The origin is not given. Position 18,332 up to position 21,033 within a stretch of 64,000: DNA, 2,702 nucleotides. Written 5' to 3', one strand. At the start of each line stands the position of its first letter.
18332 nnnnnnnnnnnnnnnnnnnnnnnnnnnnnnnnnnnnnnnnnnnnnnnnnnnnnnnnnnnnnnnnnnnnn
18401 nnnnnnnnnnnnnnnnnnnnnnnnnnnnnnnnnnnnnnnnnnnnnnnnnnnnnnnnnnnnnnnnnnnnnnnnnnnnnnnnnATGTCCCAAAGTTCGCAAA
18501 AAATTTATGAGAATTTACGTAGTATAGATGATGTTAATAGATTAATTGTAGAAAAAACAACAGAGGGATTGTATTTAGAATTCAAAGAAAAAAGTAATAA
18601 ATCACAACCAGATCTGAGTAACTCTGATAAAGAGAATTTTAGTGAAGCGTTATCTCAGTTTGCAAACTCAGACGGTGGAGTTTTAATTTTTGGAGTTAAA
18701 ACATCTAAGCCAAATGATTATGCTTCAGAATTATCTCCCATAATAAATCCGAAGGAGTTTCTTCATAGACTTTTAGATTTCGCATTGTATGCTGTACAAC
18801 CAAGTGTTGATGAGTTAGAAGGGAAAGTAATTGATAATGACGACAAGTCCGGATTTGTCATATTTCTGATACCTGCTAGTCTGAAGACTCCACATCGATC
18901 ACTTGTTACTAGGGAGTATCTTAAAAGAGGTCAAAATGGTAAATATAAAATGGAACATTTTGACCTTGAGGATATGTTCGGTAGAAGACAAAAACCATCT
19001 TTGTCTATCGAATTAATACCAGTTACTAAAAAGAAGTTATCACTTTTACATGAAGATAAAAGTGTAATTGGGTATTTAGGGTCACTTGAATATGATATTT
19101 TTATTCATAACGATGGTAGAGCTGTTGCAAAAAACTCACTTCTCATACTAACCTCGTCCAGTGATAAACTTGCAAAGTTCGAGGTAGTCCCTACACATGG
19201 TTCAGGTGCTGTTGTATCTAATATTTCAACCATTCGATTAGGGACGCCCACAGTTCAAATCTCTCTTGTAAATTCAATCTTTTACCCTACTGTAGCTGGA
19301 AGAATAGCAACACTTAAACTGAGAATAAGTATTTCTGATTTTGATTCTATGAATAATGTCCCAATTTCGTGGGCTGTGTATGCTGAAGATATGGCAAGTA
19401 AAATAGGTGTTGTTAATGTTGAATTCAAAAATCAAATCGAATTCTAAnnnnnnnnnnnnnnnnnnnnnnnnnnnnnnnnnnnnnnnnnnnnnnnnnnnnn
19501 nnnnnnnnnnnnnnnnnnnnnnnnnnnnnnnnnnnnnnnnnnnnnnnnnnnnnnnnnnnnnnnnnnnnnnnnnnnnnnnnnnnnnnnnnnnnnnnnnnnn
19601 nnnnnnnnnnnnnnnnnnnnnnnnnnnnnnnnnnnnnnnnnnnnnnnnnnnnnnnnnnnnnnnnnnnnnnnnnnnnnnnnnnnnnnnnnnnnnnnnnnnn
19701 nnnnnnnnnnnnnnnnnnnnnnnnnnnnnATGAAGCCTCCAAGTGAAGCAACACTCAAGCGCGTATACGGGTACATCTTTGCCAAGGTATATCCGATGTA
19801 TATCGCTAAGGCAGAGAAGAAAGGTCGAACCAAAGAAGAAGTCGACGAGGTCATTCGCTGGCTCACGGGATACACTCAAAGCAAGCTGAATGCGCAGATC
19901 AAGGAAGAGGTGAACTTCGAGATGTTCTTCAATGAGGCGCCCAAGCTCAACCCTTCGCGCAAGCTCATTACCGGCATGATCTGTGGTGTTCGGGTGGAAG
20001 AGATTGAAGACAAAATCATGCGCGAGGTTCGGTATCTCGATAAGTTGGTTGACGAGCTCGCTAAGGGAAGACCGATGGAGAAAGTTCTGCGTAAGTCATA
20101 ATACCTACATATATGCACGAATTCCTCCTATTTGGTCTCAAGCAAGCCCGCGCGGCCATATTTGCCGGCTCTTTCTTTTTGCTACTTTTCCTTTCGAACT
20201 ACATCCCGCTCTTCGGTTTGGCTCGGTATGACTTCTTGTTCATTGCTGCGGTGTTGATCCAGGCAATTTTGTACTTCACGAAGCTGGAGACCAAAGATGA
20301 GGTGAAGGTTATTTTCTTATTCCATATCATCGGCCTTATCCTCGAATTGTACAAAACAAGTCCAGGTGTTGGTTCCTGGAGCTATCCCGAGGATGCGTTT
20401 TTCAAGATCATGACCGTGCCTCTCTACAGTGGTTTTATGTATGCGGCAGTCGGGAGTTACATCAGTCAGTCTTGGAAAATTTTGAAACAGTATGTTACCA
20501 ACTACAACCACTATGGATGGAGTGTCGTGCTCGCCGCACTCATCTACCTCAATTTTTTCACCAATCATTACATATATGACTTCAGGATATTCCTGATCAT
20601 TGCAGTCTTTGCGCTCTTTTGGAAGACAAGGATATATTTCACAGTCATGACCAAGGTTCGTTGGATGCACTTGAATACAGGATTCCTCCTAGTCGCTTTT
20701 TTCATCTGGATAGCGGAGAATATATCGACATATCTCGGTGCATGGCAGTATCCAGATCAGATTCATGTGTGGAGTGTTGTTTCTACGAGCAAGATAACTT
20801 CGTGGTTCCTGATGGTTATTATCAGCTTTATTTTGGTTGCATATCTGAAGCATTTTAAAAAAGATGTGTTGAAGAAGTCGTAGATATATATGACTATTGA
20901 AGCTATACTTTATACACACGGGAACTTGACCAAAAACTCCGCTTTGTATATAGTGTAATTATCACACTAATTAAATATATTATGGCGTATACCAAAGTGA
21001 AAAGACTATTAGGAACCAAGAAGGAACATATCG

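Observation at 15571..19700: AT-rich genomic island inserted beside tRNA-Gln encoding membrane proteins plus an AlbA_2/Schlafen-like protein – candidate novel defense/abortive-infection module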

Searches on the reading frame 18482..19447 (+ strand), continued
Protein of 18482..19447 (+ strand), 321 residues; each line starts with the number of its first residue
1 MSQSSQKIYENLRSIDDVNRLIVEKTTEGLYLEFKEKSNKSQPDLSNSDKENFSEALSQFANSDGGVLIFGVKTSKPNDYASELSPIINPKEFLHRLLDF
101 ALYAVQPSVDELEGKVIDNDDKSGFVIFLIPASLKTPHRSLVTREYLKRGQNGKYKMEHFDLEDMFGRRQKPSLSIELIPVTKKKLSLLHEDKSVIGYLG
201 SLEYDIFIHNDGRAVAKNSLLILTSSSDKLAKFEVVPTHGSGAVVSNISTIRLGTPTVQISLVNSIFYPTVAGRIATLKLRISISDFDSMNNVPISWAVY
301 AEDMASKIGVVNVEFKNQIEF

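Call 31: predict_structure(alignment_id=A1)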
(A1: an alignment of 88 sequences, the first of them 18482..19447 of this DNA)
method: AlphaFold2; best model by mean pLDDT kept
length: 321 residues; sequences in the alignment: 88
mean_pLDDT: 95.5   pTM: 0.83
mean pLDDT of the five models: 95.5, 95.0, 95.0, 94.9, 94.6
residues with pLDDT >= 90: 296; 70-90: 20; 50-70: 4; < 50: 1
segments of 3 or more residues with pLDDT < 50: none
pLDDT, mean of each block of 10 residues (from residue 1): 84 98 97 97 97 98 97 97 98 98 97 98 98 93 97 94 78 96 97 95 98 95 92 96 97 96 96 98 96 97 95 97 94
secondary structure, 60 per line:
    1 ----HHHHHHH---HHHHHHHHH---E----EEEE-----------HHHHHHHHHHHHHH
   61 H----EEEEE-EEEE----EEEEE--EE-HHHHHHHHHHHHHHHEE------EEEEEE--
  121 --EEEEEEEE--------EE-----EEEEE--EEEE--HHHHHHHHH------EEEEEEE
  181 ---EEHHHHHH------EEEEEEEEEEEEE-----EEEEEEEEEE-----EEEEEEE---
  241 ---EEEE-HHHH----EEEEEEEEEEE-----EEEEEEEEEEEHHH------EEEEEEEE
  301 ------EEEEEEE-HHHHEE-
elements in order: H5-11 H15-23 E32-35 H47-61 E66-70 E72-75 E80-84 H90-104 E113-118 E123-130 E146-150 E153-156 H159-167 E174-180 H186-191 E198-210 E216-225 E231-237 E244-247 H249-252 E257-267 E273-283 E293-300 E307-313 H315-318

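Call 33: fold_search(model_id=the predicted structure, library=pdb)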
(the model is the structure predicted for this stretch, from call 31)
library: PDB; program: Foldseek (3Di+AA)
matches with E <= 10: 1833; with E <= 0.001: 59
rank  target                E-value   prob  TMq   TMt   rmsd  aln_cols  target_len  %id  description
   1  8xez_A                5.1e-06  1.00  0.32  0.12  16.6       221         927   12  Cryo-EM structure of integrin ITGAV/ITGB3 complex, conformation 5 (released 2024-12-18)
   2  8xer_A                6.8e-06  1.00  0.25  0.11  17.6       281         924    8  Cryo-EM structure of integrin ITGAV, ITGB3 and Cilengitide TFA complex, conformation 1 (released 2024-12-18)
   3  9iuj_A                1.9e-05  1.00  0.30  0.15  17.9       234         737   11  Integrin alpha-v beta-3 in complex with rhodostomin (released 2025-07-30)
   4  7usm_A                1.9e-05  1.00  0.28  0.12  17.8       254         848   11  Integrin alphaM/beta2 ectodomain (released 2022-08-17)
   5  7usl_A                3.4e-05  1.00  0.30  0.13  18.1       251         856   10  Integrin alphaM/beta2 ectodomain in complex with adenylate cyclase toxin RTX751 and M1F5 Fab (released 2022-08-17)
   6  3lmm_B                3.8e-05  1.00  0.32  0.20   5.7       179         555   12  Crystal Structure of the DIP2311 protein from Corynebacterium diphtheriae, Northeast Structural Genomics Consortium Ta (released 2010-02-16)
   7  5es4_A                4.8e-05  1.00  0.31  0.11  18.7       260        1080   12  RE-REFINEMENT OF INTEGRIN ALPHAXBETA2 ECTODOMAIN IN THE CLOSED/BENT CONFORMATION (released 2016-03-02)
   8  6avr_A                6.4e-05  1.00  0.34  0.13  16.5       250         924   11  Human alpha-V beta-3 Integrin (intermediate conformation) in complex with the therapeutic antibody LM609 (released 2017-11-01)
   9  8xfo_A                6.4e-05  1.00  0.33  0.16  16.6       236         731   11  Cryo-EM structure of integrin ITGAV, ITGB3 and CYCLO (RGDFK) complex, conformation 2 (released 2024-12-18)
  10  9ifr                  7.1e-05  1.00  0.27  0.57   5.3       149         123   13  CLIPPER domain from the Gram-negative fibrillar adhesin "B9T28_05395 (released 2025-11-26)
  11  4g1m_A                7.6e-05  1.00  0.32  0.12  16.6       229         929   13  Re-refinement of alpha V beta 3 structure (released 2012-12-12)
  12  8t2v_A                9.0e-05  1.00  0.31  0.12  15.4       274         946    9  Cryo-EM Structures of Full-length Integrin alphaIIbbeta3 in Native Lipids (released 2023-07-26)
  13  1jv2_A                1.0e-04  1.00  0.28  0.11  15.7       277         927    7  CRYSTAL STRUCTURE OF THE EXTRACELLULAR SEGMENT OF INTEGRIN ALPHAVBETA3 (released 2001-10-17)
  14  4cak_A                1.1e-04  1.00  0.28  0.12  12.8       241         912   10  Three-dimensional reconstruction of intact human integrin alphaIIbbeta3 in a phospholipid bilayer nanodisc (released 2013-10-30)
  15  4mmx_A                1.1e-04  1.00  0.31  0.12  16.3       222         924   14  Integrin AlphaVBeta3 ectodomain bound to the tenth domain of Fibronectin (released 2014-03-26)
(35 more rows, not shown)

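Call 37: search_dna_similar(query=window:18482-19447:+, collection=plasmids, mode=protein, max_evalue=0.001, max_rows=25)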
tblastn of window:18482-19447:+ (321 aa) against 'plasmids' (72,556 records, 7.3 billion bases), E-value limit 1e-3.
Records with a match: 23; places in all: 23; records where one place covers at least 80% of the query: 1.
Best place of each record, by identity: <60% 23.
By first word of the organism name: Bacillus 17; Streptomyces 3; Priestia 1; Arthrobacter 1; Legionella 1.
By predicted mobility (MOB-suite, as given by PLSDB): non-mobilizable 19; conjugative 3; mobilizable 1.
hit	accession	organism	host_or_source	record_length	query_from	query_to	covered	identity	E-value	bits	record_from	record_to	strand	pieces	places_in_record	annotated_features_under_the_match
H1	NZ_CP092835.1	Bacillus mycoides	whole organism,soil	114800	18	316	93%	28.9%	2e-24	110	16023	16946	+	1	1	ATP-binding protein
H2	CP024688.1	Bacillus wiedmannii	cell culture,soil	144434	4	216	66%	36.6%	2e-22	105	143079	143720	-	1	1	ATP-binding protein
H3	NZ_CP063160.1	Bacillus cereus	-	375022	4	177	54%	36.6%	3e-21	101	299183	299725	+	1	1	ATP-binding protein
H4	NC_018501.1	Bacillus thuringiensis HD-771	-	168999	4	177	54%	36.3%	2e-19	96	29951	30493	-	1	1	ATP-binding protein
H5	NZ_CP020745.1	Bacillus mycoides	whole organism,soil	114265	18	180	51%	38.4%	5e-22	103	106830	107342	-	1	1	ATP-binding protein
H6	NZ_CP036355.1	Bacillus sp. SYJ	Pelodiscus sinensis,tissue sample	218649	17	177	50%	38.7%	2e-21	102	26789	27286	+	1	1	ATP-binding protein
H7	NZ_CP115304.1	Bacillus tropicus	Tryonyx sinensis (Chinese soft-shell ...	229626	17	177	50%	38.7%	2e-21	102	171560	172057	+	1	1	ATP-binding protein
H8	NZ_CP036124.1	Bacillus mycoides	cell culture,soil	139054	17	176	50%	37.7%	2e-21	102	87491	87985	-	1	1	ATP-binding protein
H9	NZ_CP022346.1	Bacillus thuringiensis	soil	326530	17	176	50%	37.7%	7e-21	100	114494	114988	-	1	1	ATP-binding protein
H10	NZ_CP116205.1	Bacillus paranthracis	rice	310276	17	176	50%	37.7%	8e-21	100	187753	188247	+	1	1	ATP-binding protein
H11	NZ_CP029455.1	Bacillus cereus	Chives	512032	16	177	50%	34.9%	9e-22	103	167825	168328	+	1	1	ATP-binding protein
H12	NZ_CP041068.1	Priestia megaterium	cell culture,soil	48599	17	186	53%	28.0%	6e-5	52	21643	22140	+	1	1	ATP-binding protein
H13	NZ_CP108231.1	Streptomyces zaomyceticus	-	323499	29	170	44%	31.3%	5e-4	49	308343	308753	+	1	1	ATP-binding protein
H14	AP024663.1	Arthrobacter sp. NicSoilE8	-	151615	7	171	51%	24.7%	2e-5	54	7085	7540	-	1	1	hypothetical protein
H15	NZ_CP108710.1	Streptomyces canus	-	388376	31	170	44%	28.9%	2e-4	50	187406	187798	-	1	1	ATP-binding protein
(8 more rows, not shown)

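Call 39: find_encoding_contigs(protein=P0004, flank=6000, max_places=2)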
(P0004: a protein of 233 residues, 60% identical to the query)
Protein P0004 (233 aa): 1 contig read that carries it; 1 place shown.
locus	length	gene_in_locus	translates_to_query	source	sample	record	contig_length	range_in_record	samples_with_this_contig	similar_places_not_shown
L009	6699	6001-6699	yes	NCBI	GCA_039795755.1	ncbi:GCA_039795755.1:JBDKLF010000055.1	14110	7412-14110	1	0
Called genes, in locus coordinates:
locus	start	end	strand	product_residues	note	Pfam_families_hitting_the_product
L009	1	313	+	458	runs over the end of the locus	PF01406:tRNA-synt_1e, PF23493:CysS_C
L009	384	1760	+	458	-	PF00772:DnaB, PF13481:AAA_25, PF03796:DnaB_C, PF06745:ATPase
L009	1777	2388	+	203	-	PF21176:RecR_HhH, PF13662:Toprim_4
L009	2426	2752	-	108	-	PF00829:Ribosomal_L21p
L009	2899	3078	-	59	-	-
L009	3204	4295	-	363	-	PF02646:RmuC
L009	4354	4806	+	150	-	PF09424:YqeY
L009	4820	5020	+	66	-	-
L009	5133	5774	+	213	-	-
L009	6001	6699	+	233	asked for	PF04326:SLFN_AlbA_2 (weak)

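Call 40: find_encoding_contigs(protein=P0003, flank=6000, max_places=2)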
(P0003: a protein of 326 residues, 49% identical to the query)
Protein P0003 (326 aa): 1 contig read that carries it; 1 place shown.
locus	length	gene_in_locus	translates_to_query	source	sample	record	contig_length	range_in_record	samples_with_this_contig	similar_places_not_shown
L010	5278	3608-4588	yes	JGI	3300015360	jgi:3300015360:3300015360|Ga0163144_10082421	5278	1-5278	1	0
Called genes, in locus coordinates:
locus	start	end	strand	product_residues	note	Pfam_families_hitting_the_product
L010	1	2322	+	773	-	?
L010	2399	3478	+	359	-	PF00268:Ribonuc_red_sm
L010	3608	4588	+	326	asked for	PF04326:SLFN_AlbA_2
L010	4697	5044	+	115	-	PF00254:FKBP_C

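Call 76: find_related_loci(query=A1, collection=metagenome_contigs, flank=8000)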
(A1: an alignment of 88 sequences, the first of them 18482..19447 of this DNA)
Query A1 (321 aa) in metagenome_contigs; peptide patterns used: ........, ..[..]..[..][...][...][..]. (x = any residue, [..] = any of these).
310 stretches matched a pattern; 218 encode a relative of the query (tblastn E <= 1e-3); the best 80 are kept; 80 distinct loci.
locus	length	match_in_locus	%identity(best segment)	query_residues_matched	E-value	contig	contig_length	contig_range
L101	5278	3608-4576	49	1-319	5e-99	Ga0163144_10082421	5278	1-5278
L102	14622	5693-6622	42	1-313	1e-68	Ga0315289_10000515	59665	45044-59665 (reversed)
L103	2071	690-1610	40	5-313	1e-70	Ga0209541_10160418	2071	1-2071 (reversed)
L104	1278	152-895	38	9-270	3e-49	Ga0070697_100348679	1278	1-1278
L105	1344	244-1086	36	5-305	8e-49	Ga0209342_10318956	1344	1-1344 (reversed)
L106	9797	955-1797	37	8-308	4e-46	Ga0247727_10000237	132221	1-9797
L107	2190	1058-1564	50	9-174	7e-47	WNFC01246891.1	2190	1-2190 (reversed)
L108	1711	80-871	36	1-281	8e-47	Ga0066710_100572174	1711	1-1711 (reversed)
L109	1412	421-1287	33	9-314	2e-47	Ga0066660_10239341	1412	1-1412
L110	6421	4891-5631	38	9-269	2e-45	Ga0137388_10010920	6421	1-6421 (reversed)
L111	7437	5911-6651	39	9-269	1e-45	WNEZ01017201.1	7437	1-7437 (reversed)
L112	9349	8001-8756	38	2-270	1e-45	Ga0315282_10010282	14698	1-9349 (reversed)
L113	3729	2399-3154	38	2-270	1e-45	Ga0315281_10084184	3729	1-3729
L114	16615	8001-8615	44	4-217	4e-45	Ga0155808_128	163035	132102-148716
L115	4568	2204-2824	45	7-202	4e-45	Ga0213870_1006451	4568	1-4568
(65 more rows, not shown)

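Call 81: search_protein_families(library=padloc, alignment_id=A5, max_evalue=0.00001)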
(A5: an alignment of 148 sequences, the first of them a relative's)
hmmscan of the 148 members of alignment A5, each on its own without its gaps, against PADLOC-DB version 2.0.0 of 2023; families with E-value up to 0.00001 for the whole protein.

A. member 1, L102:1266-1829:+ (188 aa): 0 families

B. families by the number of members that match (of 148 scanned): 376 families (the first 25 are shown)
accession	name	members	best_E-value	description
PDLC04134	mad2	7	4e-37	mads_2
PDLC03305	MTase_II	4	6.7e-122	Type II methyltransferase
PDLC03354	MTase_II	4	1.1e-59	Type II methyltransferase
PDLC03371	MTase_II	4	2e-55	Type II methyltransferase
PDLC03633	MTase_III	4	1.3e-52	Type III methyltransferase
PDLC03339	MTase_II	4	9.9e-49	Type II methyltransferase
PDLC03636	MTase_III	4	3.4e-47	Type III methyltransferase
PDLC03216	MTase_II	4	1.2e-46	Type II methyltransferase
PDLC03300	MTase_II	4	1.8e-46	Type II methyltransferase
PDLC03635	MTase_III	4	9.4e-46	Type III methyltransferase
PDLC03738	oMTase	4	6.8e-43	orphan methyltransferase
PDLC03638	MTase_III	4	2.3e-38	Type III methyltransferase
PDLC03299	MTase_II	4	5.2e-37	Type II methyltransferase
PDLC03644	MTase_III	4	3.1e-35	Type III methyltransferase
PDLC03353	MTase_II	4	3.3e-35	Type II methyltransferase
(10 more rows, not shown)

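Call 86: find_related_loci(query=A1, collection=viral_contigs, flank=6000)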
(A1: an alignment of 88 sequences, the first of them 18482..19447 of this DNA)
Query A1 (321 aa) in viral_contigs; peptide patterns used: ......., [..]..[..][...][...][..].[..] (x = any residue, [..] = any of these).
44 stretches matched a pattern; 7 encode a relative of the query (tblastn E <= 1e-3); 7 distinct loci.
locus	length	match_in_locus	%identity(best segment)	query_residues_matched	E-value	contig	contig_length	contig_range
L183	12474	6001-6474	40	28-176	2e-24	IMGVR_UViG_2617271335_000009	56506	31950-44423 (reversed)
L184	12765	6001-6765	29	18-265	2e-21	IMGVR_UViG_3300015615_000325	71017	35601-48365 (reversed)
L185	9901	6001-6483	34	28-178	3e-20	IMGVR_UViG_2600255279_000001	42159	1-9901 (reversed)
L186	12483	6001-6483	32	28-178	1e-18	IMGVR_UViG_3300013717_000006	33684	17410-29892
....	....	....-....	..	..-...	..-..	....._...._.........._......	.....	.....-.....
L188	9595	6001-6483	34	28-178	3e-20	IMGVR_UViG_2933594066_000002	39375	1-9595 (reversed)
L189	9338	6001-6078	65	51-75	2e-4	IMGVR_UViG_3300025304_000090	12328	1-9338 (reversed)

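Call 116: search_protein_families(library=phrogs, proteins=[window:18482-19447:+], max_evalue=0.01)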
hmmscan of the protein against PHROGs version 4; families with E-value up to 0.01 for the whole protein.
window:18482-19447:+ (321 aa): 1 family
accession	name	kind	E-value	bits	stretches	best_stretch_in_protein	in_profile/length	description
phrog_12156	-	DNA, RNA and nucleotide metabolism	6.7e-08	32.6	1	49-192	30-172/485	DNA helicase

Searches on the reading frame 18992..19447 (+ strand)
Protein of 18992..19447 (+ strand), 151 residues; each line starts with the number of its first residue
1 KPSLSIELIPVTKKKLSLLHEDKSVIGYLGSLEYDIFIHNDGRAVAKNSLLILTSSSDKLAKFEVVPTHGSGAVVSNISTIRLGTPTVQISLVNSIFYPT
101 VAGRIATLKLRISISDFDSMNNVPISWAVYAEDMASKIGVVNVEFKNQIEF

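Call 82: search_protein_representatives(protein=window:18992-19447:+)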
Query: 151 residues. Proteins with E-value up to 0.001 (for the whole library): 12; up to 1e-10: 7; up to 1e-30: 0. The best 12 are listed.
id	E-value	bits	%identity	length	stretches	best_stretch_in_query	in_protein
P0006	1.9e-23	99.3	38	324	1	1-148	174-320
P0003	4.0e-20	88.5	36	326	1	1-149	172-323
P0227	3.4e-18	82.3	39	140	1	17-139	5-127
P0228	3.0e-14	69.5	51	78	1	74-149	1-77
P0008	2.6e-13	66.4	35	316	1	1-150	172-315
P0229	1.6e-11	60.7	30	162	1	14-145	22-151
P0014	2.5e-11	60.0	29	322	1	1-140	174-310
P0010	1.2e-09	54.6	32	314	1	2-142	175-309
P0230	4.0e-07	46.4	39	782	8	36-86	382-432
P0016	5.3e-05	39.5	29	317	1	1-144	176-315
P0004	1.2e-04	38.4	52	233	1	1-62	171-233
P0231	2.7e-04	37.2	40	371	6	78-114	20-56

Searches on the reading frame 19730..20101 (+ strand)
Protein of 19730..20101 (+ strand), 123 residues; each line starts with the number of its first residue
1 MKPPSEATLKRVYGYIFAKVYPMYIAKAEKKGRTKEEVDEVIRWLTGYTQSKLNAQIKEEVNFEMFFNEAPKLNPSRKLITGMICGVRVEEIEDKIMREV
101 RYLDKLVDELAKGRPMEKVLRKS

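Call 4: search_protein_families(library=pfam, proteins=[window:19730-20101:+], max_evalue=0.1)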
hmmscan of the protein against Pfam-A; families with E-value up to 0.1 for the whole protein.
window:19730-20101:+ (123 aa): 2 families
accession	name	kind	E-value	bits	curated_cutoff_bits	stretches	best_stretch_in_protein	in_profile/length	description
PF09966.14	DUF2200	-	8.8e-53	177.6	22.8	1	11-121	1-111/111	Uncharacterized protein conserved in bacteria (DUF2200)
PF02627.25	CMD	-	0.015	15.7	23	1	23-48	44-69/84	Carboxymuconolactone decarboxylase family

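Call 5: search_protein_families(library=padloc, proteins=[window:19730-20101:+], max_evalue=1)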
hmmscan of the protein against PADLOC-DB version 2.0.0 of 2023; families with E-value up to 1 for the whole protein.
window:19730-20101:+ (123 aa): 2 families
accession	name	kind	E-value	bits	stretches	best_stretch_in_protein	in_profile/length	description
PDLC03959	SngB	-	0.00082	16.6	1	11-57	171-215/439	-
PDLC03853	LmuA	-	0.01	12.6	1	31-78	476-523/655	-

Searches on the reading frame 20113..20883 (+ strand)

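Call 4: search_protein_families(library=pfam, proteins=[window:20113-20883:+], max_evalue=0.1)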
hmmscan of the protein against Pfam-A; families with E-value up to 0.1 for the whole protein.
window:20113-20883:+ (256 aa): 1 family
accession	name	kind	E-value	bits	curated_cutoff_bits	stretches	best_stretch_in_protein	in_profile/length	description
PF05675.17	DUF817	-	1.4e-91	306.8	25.9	1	3-239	1-237/237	Protein of unknown function (DUF817)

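Call 5: search_protein_families(library=padloc, proteins=[window:20113-20883:+], max_evalue=1)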
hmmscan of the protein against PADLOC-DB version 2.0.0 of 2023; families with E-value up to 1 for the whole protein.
window:20113-20883:+ (256 aa): 0 families
